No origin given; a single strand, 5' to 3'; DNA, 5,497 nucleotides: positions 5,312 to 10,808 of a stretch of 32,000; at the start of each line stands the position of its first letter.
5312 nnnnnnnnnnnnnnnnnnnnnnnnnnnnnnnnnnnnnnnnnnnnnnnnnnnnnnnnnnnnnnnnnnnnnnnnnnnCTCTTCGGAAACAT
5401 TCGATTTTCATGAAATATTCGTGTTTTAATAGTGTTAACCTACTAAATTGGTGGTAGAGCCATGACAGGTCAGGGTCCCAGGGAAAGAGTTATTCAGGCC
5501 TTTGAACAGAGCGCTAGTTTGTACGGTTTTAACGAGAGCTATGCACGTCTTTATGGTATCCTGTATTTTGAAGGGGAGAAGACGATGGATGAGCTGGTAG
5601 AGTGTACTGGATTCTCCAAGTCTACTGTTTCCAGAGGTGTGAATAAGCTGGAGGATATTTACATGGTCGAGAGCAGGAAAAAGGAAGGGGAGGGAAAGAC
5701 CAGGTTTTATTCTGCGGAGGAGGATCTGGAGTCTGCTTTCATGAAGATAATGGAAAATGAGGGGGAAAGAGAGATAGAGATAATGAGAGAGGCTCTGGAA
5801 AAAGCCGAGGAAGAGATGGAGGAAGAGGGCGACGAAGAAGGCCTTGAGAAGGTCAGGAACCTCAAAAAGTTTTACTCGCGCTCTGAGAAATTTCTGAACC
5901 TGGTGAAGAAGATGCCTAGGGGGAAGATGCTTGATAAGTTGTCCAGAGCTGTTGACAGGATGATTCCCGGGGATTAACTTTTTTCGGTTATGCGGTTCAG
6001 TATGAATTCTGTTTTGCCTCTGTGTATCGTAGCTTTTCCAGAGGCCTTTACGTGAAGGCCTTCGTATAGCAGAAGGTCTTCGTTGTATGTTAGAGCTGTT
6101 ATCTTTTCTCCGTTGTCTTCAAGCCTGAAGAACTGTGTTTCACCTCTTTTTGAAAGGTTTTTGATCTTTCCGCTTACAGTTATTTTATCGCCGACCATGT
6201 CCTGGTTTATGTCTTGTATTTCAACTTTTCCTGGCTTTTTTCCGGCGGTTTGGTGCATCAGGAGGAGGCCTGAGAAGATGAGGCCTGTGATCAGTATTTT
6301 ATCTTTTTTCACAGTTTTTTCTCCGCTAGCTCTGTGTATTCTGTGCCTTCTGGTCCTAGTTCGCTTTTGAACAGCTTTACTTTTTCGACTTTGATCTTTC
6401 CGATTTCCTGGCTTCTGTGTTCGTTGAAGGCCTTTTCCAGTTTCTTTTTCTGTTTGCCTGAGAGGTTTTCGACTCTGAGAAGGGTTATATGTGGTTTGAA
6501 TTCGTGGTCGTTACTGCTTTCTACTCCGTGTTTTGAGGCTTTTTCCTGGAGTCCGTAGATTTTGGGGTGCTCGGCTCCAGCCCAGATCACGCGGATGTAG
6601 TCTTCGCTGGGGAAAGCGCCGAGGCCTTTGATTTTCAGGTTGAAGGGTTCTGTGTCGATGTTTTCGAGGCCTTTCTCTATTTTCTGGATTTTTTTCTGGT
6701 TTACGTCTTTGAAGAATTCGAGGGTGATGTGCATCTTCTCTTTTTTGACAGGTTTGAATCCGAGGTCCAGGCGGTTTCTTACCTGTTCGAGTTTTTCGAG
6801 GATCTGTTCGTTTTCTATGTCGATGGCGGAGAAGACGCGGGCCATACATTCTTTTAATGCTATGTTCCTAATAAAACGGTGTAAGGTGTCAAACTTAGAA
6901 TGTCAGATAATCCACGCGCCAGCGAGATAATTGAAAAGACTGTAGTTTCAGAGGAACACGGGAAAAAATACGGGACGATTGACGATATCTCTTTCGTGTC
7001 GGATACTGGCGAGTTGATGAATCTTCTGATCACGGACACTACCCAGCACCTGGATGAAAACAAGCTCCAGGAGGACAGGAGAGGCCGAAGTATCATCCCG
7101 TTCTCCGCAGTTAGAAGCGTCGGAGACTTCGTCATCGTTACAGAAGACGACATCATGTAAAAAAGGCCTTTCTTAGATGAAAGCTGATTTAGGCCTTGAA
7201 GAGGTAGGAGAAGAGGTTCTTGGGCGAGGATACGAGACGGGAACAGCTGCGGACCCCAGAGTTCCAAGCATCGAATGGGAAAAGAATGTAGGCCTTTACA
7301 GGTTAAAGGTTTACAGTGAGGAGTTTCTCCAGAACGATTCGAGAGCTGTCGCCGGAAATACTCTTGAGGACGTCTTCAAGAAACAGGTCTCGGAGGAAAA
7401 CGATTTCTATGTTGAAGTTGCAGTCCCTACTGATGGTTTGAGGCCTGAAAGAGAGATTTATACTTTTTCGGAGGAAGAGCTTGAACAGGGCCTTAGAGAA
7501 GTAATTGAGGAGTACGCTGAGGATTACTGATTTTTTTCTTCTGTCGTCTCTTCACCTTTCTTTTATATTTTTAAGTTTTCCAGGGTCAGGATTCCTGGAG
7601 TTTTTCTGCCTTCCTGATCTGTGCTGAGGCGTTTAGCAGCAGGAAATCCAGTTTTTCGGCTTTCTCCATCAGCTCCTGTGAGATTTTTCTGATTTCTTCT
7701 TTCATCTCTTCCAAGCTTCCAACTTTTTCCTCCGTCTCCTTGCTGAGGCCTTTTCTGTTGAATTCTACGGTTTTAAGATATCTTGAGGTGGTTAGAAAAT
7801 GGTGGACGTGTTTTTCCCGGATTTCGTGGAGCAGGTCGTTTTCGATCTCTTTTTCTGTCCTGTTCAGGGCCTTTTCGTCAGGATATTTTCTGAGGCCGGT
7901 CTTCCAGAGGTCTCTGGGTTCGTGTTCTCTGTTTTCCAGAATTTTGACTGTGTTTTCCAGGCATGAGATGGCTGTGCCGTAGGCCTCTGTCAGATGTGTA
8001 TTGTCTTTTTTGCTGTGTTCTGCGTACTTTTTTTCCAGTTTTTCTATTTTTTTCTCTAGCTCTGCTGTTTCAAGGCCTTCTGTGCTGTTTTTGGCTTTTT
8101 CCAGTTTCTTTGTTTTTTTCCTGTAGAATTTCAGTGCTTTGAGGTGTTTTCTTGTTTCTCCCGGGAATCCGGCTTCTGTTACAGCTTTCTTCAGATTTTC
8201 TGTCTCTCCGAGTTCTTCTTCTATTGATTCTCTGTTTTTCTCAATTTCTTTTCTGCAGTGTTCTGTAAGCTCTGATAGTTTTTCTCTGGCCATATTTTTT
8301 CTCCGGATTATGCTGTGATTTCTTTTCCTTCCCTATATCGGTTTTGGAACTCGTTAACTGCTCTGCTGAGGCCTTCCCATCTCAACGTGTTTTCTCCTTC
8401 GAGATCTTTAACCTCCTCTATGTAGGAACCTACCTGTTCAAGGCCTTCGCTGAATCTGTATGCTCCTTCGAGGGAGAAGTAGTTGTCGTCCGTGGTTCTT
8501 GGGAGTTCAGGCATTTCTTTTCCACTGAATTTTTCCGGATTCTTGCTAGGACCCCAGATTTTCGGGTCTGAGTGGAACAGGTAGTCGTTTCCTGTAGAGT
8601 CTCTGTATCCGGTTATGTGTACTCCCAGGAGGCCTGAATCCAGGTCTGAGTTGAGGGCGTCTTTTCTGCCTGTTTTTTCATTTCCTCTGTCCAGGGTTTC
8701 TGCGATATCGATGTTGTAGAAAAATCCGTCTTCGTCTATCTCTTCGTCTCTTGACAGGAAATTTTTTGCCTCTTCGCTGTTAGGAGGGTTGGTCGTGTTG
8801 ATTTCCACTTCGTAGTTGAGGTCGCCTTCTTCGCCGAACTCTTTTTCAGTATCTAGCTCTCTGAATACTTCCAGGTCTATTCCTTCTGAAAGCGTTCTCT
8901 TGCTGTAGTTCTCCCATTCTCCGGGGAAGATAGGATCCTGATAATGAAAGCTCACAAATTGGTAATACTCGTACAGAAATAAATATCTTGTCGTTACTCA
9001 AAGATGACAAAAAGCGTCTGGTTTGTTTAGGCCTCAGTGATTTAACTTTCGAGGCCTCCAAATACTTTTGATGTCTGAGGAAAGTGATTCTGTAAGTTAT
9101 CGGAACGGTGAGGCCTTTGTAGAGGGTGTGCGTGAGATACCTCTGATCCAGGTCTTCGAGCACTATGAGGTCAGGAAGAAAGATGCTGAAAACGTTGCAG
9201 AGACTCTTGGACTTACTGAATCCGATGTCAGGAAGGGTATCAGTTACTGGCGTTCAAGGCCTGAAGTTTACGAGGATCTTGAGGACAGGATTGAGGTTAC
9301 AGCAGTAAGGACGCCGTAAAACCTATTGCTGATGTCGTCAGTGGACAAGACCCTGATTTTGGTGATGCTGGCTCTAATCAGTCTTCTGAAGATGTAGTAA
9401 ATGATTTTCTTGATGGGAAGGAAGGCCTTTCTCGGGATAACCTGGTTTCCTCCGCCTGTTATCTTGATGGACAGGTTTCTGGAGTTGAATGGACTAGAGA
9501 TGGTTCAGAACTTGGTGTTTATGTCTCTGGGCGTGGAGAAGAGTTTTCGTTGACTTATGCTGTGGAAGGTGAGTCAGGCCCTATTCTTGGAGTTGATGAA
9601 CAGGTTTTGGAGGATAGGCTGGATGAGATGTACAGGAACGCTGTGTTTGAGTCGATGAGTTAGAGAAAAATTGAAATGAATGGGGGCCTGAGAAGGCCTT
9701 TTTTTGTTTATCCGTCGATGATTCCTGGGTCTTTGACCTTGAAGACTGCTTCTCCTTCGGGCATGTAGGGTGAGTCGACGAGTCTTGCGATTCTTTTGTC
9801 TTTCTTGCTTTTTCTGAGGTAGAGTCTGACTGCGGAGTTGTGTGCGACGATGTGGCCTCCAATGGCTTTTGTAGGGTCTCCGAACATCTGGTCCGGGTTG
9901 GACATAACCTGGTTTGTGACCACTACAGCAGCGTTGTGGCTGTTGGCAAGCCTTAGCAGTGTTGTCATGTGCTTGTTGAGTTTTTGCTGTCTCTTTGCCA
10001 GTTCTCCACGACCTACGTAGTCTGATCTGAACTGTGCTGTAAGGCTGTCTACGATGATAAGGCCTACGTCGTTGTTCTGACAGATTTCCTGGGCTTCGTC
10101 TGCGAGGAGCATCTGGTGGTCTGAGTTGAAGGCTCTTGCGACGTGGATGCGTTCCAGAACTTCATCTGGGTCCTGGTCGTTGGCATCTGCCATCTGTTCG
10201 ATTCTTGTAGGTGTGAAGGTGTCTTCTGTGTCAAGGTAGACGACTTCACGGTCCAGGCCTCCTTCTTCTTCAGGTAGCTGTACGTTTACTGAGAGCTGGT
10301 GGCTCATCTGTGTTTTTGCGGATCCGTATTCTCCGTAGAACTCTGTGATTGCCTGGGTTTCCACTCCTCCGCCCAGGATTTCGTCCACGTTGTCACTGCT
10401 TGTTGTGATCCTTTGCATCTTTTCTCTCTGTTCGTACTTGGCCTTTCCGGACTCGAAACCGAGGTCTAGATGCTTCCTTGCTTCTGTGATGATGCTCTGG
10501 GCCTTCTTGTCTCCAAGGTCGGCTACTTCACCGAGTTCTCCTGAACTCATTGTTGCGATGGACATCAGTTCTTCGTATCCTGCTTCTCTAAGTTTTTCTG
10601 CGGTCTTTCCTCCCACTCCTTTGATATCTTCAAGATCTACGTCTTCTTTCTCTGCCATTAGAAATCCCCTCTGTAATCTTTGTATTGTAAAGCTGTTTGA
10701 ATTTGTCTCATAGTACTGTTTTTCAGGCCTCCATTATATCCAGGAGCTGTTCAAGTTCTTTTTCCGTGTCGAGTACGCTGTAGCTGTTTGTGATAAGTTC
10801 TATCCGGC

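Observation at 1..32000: The palindrome AGGCCT (StuI-type site) is about 15-20 fold over-represented across the window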

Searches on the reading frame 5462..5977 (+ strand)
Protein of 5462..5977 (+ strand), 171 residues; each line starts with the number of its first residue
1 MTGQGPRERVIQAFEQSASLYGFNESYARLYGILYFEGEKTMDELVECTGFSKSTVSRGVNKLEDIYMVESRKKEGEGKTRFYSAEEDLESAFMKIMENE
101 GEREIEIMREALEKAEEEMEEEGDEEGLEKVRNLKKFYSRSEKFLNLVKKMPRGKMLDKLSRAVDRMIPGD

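Call 23: search_protein_families(library=pfam, proteins=[window:5462-5977:+])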
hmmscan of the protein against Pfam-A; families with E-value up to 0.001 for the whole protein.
window:5462-5977:+ (171 aa): 2 families
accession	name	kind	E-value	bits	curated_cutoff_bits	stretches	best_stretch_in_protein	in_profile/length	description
PF01978.25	TrmB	-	5.3e-07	29.8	25.6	1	21-85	4-64/68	Sugar-specific transcriptional regulator TrmB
PF12802.13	MarR_2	-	2.6e-06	27.9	27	1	33-65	13-46/61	MarR family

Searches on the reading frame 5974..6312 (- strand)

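Call 23: search_protein_families(library=pfam, proteins=[window:5974-6312:-])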
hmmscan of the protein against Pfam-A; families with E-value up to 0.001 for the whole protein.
window:5974-6312:- (112 aa): 1 family
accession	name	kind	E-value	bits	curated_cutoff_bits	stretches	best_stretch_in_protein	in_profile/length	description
PF13742.12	tRNA_anti_2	-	2.1e-05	25.1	27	1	32-105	10-89/95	OB-fold nucleic acid binding domain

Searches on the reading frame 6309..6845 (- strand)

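Call 23: search_protein_families(library=pfam, proteins=[window:6309-6845:-])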
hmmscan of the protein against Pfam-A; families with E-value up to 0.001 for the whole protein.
window:6309-6845:- (178 aa): 3 families
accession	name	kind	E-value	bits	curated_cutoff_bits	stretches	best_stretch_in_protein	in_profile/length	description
PF02834.22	LigT_PEase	-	1.1e-29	102.9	23.3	2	11-88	2-87/87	LigT like Phosphoesterase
PF10469.15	AKAP7_NLS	-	6.6e-13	49.4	24.4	1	8-166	7-195/208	AKAP7 2'5' RNA ligase-like domain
PF13563.12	2_5_RNA_ligase2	-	1.8e-09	38.2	27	1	17-160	7-147/152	2'-5' RNA ligase superfamily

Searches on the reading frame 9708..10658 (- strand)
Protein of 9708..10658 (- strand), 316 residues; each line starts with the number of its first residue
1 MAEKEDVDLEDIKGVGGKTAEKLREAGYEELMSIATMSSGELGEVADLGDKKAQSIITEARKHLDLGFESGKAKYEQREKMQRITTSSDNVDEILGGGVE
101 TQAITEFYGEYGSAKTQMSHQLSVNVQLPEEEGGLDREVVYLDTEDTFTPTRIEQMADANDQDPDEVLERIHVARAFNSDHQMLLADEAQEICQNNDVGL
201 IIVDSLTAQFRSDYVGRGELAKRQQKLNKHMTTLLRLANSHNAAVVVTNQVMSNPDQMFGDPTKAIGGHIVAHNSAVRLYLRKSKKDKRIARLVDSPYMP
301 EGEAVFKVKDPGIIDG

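Call 24: search_protein_families(library=pfam, proteins=[window:9708-10658:-])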
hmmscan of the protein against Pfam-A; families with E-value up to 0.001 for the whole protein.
window:9708-10658:- (316 aa): 8 families
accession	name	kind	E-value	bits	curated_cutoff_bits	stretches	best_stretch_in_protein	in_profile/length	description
PF08423.17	Rad51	-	1.2e-87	293.6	22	1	77-315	1-243/244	Rad51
PF14520.12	HHH_5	-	5.8e-12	46.3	27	1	8-62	3-57/57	Helix-hairpin-helix domain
PF00154.27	RecA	-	5.1e-11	43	27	1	76-289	25-226/262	recA bacterial DNA recombination protein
PF13481.12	AAA_25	-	9.6e-10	38.8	27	1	80-250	11-189/195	AAA domain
PF12826.13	HHH_2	-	7e-06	26.5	27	1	12-57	8-52/64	Helix-hairpin-helix motif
PF06745.19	ATPase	-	0.00028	20.7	26.6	1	89-273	6-178/231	KaiC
PF00633.29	HHH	-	0.0008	19.6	24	0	8-25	12-29/30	Helix-hairpin-helix motif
PF11798.14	IMS_HHH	-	0.00094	19.7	24.4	0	6-27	10-31/32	IMS family HHH motif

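Call 36: find_encoding_contigs(protein=window:9708-10658:-, flank=10000, max_places=6)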
Protein window:9708-10658:- (316 aa): 6 contigs read that carry it; 5 places shown.
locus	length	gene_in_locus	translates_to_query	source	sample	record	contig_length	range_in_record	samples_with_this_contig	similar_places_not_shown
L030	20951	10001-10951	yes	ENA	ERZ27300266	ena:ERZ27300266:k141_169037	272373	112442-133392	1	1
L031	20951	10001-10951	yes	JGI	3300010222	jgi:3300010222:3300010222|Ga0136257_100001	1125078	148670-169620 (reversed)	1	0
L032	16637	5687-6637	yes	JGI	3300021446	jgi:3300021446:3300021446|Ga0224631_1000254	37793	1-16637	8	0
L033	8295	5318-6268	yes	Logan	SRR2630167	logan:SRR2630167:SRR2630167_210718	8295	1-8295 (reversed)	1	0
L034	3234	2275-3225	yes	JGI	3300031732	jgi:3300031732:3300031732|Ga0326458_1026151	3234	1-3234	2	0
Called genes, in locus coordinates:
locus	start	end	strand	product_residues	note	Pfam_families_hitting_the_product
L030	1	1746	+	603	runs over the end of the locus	-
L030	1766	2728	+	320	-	PF04019:DUF359, PF01467:CTP_transf_like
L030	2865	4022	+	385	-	-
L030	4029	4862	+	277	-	-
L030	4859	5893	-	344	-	PF00557:Peptidase_M24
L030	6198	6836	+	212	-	-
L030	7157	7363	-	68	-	-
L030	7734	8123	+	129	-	-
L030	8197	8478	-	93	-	PF25213:HVO_A0261_N (weak), PF22665:WHD_DUF6293 (weak)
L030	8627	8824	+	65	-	PF00808:CBFD_NFYB_HMF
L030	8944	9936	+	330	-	PF01336:tRNA_anti-codon, PF08646:Rep_fac-A_C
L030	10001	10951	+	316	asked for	PF14520:HHH_5, PF12826:HHH_2 (faint), PF00154:RecA_N, PF08423:Rad51, PF13481:AAA_25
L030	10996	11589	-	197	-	-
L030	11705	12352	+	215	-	-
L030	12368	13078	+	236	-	-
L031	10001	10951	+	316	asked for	PF14520:HHH_5, PF12826:HHH_2 (faint), PF00154:RecA_N, PF08423:Rad51, PF13481:AAA_25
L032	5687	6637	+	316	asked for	PF14520:HHH_5, PF12826:HHH_2 (faint), PF00154:RecA_N, PF08423:Rad51, PF13481:AAA_25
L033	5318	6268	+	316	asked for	PF14520:HHH_5, PF12826:HHH_2 (faint), PF00154:RecA_N, PF08423:Rad51, PF13481:AAA_25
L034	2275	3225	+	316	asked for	PF14520:HHH_5, PF12826:HHH_2 (faint), PF00154:RecA_N, PF08423:Rad51, PF13481:AAA_25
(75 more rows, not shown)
